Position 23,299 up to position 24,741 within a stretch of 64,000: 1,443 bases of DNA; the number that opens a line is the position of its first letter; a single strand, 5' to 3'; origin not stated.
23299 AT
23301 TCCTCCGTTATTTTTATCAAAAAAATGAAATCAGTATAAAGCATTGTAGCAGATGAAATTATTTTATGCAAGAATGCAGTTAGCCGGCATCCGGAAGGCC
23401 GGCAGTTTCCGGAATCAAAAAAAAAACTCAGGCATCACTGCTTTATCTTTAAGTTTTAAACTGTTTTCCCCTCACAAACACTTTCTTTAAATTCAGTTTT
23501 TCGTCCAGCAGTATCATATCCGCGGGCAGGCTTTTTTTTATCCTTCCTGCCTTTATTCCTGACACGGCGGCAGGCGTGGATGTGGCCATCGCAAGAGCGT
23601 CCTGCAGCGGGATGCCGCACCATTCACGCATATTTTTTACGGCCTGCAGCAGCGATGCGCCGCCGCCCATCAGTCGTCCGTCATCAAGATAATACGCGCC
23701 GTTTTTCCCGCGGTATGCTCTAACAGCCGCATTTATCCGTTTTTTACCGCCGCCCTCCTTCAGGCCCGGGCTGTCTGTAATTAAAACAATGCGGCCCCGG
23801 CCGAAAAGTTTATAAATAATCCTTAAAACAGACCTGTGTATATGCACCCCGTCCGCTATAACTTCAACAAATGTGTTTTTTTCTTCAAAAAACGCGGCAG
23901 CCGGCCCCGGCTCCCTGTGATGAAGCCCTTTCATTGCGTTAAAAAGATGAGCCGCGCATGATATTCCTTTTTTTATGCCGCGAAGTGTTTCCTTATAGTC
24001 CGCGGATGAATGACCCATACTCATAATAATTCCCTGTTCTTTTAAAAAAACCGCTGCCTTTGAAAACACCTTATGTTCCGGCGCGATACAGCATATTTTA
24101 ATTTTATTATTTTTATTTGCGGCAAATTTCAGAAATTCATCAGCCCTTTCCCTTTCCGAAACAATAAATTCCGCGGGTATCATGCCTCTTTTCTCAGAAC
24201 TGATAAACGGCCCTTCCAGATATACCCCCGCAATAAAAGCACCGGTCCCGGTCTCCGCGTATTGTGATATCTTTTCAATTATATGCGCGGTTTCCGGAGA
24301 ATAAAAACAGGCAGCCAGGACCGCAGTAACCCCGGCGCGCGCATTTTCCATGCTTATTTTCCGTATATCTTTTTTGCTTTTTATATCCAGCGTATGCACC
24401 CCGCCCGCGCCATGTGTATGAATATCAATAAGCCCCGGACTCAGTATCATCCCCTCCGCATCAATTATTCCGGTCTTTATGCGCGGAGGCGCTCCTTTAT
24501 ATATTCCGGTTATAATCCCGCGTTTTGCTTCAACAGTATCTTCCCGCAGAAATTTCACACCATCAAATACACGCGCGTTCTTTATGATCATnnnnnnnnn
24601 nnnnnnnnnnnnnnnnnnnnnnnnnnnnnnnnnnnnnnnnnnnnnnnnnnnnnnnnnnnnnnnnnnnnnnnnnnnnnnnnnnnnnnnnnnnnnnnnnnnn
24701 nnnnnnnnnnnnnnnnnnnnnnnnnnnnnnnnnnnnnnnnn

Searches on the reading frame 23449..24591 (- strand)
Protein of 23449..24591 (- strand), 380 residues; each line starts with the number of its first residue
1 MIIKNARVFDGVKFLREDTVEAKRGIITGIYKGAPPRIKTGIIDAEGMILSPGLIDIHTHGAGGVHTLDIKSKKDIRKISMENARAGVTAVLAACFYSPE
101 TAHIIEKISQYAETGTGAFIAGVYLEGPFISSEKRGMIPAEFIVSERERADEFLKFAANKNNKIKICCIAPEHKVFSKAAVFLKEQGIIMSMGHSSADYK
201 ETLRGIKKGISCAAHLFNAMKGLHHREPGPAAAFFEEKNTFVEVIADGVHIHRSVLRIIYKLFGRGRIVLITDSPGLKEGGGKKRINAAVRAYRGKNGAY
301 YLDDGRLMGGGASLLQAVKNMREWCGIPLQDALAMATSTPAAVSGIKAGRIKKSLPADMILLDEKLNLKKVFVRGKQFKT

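Call 12: search_protein_families(library=pfam, proteins=[window:23449-24591:-])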
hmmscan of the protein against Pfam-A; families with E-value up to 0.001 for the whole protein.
window:23449-24591:- (380 aa): 2 families
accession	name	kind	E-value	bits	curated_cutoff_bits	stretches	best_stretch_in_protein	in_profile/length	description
PF01979.26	Amidohydro_1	-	1.2e-23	84.3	25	1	49-376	1-343/345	Amidohydrolase family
PF07969.17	Amidohydro_3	-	2.1e-09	37.8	29.7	1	42-65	2-25/472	Amidohydrolase family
